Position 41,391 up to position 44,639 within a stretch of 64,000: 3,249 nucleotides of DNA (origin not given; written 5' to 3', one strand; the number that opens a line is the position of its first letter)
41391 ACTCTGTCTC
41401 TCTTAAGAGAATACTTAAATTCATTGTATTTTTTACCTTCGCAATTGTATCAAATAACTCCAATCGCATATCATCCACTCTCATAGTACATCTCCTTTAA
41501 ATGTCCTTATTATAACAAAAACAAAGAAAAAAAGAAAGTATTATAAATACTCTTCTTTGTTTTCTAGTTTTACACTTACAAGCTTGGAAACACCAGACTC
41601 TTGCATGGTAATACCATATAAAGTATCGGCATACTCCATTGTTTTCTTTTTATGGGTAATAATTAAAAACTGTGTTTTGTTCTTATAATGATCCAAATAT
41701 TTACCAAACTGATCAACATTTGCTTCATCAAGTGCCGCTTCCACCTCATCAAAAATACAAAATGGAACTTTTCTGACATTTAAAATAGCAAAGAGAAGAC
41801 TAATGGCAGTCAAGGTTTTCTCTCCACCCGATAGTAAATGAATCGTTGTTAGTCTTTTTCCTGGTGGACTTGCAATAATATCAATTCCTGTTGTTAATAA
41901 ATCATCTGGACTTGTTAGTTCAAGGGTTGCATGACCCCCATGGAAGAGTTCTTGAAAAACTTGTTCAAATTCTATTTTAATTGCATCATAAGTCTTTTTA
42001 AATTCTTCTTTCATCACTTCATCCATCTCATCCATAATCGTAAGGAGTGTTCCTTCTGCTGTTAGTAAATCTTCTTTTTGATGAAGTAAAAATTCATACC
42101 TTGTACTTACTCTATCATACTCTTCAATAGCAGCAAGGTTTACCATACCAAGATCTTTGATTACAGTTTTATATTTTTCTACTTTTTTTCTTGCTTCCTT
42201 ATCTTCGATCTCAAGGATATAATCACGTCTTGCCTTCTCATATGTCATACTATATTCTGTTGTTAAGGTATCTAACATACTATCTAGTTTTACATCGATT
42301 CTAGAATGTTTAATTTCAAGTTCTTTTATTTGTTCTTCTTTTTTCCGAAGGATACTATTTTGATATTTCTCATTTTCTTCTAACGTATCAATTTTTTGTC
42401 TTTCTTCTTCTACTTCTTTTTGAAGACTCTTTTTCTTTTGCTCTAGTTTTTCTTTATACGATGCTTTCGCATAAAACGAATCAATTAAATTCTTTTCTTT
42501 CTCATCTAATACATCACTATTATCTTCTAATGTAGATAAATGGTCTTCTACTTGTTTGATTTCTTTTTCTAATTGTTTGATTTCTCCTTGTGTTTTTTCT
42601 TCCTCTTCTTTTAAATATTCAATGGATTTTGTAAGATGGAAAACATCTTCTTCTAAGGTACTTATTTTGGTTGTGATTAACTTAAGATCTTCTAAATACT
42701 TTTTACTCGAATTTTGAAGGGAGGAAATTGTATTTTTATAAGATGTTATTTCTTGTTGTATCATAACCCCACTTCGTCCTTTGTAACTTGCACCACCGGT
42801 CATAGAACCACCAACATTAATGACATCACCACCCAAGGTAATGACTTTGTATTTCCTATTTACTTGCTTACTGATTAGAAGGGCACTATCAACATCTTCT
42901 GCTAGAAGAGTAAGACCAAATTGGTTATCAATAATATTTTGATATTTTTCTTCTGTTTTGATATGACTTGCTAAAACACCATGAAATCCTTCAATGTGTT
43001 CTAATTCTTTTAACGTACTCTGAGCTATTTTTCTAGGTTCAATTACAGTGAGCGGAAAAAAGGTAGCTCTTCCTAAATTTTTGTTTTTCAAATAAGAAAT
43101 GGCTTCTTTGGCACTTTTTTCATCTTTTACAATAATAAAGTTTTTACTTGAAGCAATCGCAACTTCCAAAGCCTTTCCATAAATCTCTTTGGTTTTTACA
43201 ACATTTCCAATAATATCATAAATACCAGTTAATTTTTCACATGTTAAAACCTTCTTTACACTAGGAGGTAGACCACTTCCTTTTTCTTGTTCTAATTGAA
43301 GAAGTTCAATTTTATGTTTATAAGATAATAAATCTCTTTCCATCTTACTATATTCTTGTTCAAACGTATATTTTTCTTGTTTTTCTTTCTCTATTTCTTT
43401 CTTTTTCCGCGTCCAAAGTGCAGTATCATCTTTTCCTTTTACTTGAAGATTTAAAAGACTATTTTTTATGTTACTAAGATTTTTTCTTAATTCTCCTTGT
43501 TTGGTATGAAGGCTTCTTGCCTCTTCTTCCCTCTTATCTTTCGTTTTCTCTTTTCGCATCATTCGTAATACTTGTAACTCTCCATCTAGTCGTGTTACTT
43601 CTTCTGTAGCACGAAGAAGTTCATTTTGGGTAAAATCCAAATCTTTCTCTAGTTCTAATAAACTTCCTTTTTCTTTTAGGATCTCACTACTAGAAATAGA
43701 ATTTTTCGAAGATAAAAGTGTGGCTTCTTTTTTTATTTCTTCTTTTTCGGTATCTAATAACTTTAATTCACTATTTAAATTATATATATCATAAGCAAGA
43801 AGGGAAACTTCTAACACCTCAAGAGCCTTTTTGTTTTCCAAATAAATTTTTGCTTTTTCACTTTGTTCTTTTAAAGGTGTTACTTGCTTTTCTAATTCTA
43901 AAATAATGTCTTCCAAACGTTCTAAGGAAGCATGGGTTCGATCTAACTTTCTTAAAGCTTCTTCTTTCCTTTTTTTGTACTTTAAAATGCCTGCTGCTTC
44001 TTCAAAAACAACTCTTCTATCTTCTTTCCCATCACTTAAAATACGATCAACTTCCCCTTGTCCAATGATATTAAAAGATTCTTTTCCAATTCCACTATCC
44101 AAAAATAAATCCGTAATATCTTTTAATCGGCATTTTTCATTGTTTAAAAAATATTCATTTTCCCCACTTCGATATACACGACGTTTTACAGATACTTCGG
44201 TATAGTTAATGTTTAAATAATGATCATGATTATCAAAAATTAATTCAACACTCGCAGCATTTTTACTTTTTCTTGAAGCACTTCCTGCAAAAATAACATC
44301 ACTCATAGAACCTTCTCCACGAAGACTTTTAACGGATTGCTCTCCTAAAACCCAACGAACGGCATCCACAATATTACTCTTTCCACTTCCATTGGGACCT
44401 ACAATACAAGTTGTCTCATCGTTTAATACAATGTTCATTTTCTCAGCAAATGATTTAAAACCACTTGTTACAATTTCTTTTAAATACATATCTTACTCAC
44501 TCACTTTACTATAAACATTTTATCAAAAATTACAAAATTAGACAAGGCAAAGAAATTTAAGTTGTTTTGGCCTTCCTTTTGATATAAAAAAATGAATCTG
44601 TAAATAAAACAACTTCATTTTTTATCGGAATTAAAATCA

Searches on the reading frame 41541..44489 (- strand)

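Call 69: search_protein_families(library=pfam, proteins=[window:41541-44489:-], max_evalue=0.001)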
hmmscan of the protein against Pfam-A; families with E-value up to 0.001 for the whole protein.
window:41541-44489:- (982 aa): 7 families
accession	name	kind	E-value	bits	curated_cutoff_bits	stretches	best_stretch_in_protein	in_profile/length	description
PF02463.25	SMC_N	-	7.4e-72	241.8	40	1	2-969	1-220/220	RecF/RecN/SMC N terminal domain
PF06470.18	SMC_hinge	-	6.8e-22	78.5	22.5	1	421-537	2-113/116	SMC proteins Flexible Hinge Domain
PF13476.12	AAA_23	-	2.7e-14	54.7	27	1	9-211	5-177/201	AAA domain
PF13175.12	AAA_15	-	5.9e-09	36.4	32.1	1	1-349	1-276/374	AAA ATPase domain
PF13304.12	AAA_21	-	1.1e-07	32.6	27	1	27-87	2-67/304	AAA domain, putative AbiEii toxin, Type IV TA system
PF13555.12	AAA_29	-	4.6e-06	26.7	27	1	17-48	16-46/61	P-loop containing region of AAA domain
PF17675.6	APG6_N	-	5.9e-05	24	45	1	582-690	12-122/132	Apg6 coiled-coil region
